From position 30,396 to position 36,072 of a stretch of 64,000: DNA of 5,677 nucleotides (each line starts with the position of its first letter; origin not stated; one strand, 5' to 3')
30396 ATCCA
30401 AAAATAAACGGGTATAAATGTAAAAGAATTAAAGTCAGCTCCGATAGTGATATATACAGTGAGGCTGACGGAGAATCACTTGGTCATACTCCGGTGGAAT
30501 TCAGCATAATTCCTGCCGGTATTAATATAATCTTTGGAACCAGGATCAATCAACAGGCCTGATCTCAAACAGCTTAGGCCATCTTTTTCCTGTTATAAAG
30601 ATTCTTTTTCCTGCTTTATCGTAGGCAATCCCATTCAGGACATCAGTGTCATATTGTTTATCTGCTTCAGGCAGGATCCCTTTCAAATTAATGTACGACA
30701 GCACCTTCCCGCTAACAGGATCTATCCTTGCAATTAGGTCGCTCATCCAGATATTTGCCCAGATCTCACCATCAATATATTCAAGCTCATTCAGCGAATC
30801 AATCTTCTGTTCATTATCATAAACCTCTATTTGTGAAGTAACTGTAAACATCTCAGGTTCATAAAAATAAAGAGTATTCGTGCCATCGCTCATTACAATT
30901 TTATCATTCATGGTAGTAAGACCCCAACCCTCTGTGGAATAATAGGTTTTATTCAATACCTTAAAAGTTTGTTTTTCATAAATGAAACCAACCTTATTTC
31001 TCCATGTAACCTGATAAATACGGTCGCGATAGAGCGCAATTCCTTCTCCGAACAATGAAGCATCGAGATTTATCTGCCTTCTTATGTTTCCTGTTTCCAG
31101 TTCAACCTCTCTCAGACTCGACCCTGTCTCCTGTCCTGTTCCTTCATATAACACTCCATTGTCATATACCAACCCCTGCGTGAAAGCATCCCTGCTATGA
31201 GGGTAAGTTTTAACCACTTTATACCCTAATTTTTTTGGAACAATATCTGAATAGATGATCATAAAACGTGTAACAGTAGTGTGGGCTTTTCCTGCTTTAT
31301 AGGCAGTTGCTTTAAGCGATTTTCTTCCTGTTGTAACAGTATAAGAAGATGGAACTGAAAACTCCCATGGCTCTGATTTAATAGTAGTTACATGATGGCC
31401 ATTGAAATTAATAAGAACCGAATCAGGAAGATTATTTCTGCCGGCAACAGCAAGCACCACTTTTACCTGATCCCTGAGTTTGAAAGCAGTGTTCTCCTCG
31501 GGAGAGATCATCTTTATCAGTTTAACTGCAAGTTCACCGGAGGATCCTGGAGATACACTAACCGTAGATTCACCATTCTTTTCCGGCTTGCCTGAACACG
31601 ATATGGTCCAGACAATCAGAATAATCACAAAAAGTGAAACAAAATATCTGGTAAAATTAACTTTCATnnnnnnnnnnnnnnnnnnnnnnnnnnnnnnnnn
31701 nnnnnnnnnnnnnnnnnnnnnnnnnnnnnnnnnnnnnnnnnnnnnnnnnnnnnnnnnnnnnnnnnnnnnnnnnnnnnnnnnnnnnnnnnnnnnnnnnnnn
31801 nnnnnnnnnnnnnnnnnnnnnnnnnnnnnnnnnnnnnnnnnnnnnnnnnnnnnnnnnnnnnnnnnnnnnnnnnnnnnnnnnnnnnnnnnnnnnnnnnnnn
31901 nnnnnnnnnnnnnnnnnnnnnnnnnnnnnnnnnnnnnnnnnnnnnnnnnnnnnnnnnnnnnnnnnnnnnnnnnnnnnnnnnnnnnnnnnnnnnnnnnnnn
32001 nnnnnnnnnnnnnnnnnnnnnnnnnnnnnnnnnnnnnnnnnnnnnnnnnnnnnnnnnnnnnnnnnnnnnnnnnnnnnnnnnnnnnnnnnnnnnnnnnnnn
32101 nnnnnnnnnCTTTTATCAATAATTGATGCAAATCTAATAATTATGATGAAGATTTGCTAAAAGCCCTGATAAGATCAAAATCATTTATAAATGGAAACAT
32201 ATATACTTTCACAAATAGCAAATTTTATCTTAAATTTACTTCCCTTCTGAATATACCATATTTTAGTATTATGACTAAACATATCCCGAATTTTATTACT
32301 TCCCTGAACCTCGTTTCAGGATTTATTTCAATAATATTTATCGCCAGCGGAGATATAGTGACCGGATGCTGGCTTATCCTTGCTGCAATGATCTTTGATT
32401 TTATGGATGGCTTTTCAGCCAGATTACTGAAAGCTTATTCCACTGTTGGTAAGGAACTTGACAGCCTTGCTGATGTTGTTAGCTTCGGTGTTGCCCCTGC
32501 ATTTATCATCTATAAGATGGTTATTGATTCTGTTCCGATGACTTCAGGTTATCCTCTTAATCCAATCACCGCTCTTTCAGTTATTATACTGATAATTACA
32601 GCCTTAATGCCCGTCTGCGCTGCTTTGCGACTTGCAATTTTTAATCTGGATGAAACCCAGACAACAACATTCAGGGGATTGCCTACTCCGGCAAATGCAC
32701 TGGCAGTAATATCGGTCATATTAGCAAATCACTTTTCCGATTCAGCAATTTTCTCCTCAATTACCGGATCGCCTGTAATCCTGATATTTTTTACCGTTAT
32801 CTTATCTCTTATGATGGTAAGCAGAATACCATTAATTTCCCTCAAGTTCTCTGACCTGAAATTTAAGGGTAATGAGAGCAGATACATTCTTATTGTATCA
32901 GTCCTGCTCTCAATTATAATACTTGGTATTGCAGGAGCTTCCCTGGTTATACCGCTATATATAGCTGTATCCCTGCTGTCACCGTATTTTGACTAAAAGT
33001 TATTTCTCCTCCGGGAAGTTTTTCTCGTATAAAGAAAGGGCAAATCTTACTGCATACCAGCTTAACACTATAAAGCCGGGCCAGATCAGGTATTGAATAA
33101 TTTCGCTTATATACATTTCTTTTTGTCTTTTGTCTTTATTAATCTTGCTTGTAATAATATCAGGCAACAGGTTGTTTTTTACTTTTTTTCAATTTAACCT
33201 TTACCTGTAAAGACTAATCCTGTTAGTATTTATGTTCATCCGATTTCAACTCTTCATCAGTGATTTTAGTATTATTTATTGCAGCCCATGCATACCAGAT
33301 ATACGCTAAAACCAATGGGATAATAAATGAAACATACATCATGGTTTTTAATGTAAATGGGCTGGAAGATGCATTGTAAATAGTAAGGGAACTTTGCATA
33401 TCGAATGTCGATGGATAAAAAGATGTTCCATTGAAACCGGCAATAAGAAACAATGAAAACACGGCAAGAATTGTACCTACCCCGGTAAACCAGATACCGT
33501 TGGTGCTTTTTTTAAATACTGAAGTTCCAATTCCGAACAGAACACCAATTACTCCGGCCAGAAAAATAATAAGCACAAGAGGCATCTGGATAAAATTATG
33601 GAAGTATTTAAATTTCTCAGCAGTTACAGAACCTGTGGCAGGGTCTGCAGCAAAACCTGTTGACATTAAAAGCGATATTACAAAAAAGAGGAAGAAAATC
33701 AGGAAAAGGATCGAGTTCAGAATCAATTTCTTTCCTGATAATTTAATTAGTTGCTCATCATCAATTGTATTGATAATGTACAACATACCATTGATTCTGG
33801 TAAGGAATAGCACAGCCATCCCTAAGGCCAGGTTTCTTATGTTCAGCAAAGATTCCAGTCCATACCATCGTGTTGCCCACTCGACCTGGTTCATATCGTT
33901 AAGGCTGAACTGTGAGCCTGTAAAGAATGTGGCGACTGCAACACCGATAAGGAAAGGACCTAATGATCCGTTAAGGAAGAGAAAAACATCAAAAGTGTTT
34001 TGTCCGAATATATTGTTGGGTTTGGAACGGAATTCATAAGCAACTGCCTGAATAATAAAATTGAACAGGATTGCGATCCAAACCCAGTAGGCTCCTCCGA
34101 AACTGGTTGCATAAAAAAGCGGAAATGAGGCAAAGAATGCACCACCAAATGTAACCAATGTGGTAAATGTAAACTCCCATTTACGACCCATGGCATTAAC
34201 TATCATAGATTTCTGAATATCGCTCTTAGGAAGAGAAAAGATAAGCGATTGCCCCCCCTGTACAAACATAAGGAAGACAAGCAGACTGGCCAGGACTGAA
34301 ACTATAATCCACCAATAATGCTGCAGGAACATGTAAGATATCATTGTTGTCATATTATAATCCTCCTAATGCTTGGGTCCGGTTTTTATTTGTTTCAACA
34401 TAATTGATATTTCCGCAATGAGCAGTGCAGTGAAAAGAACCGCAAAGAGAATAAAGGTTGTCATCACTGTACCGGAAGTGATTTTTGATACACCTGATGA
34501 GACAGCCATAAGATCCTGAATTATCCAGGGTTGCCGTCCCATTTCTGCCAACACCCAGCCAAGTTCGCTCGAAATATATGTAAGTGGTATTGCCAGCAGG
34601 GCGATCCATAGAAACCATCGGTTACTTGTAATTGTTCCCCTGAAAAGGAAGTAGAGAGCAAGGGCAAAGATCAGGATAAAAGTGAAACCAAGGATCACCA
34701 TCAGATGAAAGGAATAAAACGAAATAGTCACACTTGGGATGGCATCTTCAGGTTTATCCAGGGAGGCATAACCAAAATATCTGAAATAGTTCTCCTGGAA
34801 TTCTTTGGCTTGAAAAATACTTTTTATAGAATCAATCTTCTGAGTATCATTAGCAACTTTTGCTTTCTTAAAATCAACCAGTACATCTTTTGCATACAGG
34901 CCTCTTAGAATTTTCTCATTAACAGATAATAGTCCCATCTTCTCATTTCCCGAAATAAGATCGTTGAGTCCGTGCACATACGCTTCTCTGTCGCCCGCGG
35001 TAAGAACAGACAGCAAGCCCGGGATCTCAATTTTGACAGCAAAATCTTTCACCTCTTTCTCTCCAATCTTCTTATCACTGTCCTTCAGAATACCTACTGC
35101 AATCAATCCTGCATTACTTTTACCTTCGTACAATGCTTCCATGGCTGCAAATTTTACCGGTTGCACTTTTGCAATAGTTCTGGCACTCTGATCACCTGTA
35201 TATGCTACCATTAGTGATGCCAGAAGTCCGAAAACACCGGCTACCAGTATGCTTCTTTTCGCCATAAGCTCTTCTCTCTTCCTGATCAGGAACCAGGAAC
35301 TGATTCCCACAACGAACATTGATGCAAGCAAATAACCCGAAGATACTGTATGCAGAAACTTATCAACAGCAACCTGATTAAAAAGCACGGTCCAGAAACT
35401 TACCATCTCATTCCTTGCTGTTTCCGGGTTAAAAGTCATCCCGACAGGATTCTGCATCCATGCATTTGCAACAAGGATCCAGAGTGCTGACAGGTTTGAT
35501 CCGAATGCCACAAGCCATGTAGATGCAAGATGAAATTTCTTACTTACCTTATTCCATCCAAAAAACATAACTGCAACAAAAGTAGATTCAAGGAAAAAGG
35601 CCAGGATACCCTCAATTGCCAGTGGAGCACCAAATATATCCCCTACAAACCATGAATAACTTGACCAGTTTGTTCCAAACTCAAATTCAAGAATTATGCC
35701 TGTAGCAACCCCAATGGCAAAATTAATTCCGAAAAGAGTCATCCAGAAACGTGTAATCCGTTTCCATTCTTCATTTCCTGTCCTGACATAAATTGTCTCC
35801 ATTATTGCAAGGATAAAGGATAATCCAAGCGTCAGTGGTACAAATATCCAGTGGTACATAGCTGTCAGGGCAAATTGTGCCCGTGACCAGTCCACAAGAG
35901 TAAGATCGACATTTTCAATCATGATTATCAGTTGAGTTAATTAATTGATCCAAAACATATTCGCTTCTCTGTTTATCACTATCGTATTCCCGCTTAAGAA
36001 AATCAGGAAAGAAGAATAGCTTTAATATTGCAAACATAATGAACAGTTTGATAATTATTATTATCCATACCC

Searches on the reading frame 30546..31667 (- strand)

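Call 90: search_protein_families(library=pfam, proteins=[window:30546-31667:-], max_evalue=0.00001)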
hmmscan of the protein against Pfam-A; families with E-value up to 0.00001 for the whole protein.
window:30546-31667:- (373 aa): 1 family
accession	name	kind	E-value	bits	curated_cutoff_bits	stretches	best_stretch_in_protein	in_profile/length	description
PF05096.18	Glu_cyclase_2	-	1.3e-93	313.5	22.3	1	142-370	20-248/249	Glutamine cyclotransferase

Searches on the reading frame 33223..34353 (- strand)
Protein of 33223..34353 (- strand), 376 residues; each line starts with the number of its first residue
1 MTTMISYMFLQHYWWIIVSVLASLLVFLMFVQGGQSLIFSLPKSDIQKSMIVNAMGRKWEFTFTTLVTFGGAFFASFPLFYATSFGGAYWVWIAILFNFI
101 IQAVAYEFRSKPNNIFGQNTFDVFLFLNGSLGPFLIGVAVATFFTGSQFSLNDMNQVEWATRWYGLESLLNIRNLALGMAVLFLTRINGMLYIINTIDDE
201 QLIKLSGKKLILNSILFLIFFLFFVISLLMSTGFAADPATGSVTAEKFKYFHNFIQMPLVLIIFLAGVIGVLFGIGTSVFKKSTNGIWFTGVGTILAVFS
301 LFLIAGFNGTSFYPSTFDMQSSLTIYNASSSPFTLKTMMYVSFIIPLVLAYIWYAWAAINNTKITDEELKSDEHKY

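Call 90: search_protein_families(library=pfam, proteins=[window:33223-34353:-], max_evalue=0.00001)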
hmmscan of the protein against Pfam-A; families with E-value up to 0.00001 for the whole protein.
window:33223-34353:- (376 aa): 1 family
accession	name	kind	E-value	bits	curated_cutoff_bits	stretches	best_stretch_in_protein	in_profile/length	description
PF02322.20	Cyt_bd_oxida_II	-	1.1e-66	225.7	35.6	1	10-357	1-300/302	Cytochrome bd terminal oxidase subunit II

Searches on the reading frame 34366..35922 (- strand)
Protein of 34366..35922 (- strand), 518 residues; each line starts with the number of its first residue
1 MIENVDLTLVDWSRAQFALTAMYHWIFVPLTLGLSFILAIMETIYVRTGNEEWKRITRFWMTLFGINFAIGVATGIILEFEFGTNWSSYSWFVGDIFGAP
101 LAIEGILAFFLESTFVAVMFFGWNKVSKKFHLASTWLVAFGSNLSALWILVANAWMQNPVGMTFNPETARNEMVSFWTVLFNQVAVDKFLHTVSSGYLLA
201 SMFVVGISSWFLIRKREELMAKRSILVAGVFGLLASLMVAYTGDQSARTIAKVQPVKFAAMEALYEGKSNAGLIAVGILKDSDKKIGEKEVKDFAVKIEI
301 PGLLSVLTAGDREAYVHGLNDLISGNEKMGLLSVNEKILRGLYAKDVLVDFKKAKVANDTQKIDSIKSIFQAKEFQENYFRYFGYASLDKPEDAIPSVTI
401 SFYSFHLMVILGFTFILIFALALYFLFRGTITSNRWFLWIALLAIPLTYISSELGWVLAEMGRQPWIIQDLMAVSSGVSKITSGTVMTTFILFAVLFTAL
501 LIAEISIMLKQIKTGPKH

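Call 90: search_protein_families(library=pfam, proteins=[window:34366-35922:-], max_evalue=0.00001)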
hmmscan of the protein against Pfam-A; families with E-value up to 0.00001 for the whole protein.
window:34366-35922:- (518 aa): 1 family
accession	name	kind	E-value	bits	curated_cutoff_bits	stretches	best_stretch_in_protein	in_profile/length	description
PF01654.22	Cyt_bd_oxida_I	-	4.3e-168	559.6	26.2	1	12-516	1-418/418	Cytochrome bd terminal oxidase subunit I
